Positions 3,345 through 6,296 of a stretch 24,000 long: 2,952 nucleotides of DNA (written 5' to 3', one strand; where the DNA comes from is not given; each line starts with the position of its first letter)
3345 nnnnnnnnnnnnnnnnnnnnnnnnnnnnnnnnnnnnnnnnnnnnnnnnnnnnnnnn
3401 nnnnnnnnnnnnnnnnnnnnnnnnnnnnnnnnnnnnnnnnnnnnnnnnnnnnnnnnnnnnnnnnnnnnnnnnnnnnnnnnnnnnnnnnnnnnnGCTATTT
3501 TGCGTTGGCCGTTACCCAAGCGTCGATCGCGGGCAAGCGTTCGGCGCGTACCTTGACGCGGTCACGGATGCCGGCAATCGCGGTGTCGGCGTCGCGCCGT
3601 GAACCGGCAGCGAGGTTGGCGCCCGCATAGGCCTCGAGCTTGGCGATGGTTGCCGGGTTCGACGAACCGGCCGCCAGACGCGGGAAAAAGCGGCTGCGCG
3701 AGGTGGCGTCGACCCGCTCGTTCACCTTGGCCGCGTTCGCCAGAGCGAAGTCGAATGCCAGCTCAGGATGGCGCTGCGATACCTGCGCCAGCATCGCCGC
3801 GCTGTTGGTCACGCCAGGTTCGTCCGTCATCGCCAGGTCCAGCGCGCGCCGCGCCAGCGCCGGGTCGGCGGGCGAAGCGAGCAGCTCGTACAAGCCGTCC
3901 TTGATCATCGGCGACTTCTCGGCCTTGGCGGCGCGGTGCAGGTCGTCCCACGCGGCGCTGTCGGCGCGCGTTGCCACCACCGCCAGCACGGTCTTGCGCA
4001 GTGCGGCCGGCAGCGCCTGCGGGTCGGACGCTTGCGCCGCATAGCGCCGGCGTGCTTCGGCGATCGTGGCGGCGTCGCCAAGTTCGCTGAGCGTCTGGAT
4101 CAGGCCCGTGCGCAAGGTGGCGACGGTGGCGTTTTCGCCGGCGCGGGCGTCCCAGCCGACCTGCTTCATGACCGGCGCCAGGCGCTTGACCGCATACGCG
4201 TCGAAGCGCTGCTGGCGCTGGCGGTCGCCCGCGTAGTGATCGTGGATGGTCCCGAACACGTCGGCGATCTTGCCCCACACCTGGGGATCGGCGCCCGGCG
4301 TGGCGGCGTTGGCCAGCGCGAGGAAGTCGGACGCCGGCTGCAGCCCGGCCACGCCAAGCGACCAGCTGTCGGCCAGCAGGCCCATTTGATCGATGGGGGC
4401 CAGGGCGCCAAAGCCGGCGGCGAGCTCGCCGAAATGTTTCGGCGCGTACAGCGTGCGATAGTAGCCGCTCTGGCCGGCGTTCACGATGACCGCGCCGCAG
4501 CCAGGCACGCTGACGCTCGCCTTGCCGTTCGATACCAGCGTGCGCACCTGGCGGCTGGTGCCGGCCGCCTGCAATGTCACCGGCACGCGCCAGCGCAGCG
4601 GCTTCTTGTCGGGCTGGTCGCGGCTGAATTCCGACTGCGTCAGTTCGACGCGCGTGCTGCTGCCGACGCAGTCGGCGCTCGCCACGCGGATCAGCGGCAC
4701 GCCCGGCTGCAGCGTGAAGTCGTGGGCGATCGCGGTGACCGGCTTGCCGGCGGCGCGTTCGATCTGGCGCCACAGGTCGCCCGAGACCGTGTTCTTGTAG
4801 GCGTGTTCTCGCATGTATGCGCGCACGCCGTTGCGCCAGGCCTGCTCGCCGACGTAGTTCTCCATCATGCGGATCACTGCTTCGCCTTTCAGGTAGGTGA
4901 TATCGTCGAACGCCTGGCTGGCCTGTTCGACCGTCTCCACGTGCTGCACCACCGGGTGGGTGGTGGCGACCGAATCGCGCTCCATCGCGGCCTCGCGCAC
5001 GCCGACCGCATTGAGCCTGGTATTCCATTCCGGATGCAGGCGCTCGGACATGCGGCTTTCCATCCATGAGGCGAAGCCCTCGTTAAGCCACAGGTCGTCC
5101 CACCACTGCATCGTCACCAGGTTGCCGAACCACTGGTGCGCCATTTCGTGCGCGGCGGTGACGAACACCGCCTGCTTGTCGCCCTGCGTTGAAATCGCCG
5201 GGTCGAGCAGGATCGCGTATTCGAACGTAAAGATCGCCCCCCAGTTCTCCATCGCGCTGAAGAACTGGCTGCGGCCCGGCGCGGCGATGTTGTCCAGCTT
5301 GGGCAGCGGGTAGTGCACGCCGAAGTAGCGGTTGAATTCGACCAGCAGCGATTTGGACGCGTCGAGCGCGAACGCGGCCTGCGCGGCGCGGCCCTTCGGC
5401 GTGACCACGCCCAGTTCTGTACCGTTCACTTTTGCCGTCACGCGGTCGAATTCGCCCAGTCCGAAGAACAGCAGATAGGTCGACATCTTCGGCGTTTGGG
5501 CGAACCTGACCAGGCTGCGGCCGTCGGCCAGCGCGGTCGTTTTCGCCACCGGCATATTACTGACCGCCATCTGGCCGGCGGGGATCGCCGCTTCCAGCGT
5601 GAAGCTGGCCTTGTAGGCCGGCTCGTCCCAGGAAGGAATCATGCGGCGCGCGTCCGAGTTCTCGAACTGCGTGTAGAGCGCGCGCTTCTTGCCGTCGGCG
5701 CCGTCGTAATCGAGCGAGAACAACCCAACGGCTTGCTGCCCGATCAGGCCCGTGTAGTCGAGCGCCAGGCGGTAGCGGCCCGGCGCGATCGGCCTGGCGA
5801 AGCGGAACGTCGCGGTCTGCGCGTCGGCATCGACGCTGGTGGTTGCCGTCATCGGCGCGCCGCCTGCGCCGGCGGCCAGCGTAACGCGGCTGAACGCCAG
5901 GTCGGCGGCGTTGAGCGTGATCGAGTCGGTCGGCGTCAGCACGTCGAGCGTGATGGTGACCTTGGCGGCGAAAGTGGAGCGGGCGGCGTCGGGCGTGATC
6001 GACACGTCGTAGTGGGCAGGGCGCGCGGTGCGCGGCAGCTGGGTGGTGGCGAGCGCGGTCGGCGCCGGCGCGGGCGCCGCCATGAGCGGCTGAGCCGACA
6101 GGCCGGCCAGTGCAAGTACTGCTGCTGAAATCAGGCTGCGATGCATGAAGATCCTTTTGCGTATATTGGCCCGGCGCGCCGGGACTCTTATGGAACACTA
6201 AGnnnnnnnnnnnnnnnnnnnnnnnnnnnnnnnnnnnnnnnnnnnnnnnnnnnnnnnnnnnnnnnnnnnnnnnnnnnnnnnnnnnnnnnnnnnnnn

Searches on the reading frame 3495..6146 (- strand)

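Call 3: search_protein_families(library=pfam, proteins=[window:3495-6146:-], max_evalue=0.01)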
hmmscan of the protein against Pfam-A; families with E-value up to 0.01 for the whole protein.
window:3495-6146:- (883 aa): 3 families
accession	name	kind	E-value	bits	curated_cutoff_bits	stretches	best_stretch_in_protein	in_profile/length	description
PF01433.26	Peptidase_M1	-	2.8e-70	236.8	27.7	1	259-476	1-217/218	Peptidase family M1 domain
PF11838.14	ERAP1_C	-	3.7e-52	178.2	38.2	1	553-861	2-317/318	ERAP1-like C-terminal domain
PF17900.6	Peptidase_M1_N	-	7.9e-45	153.7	25.8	1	43-225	2-186/186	Peptidase M1 N-terminal domain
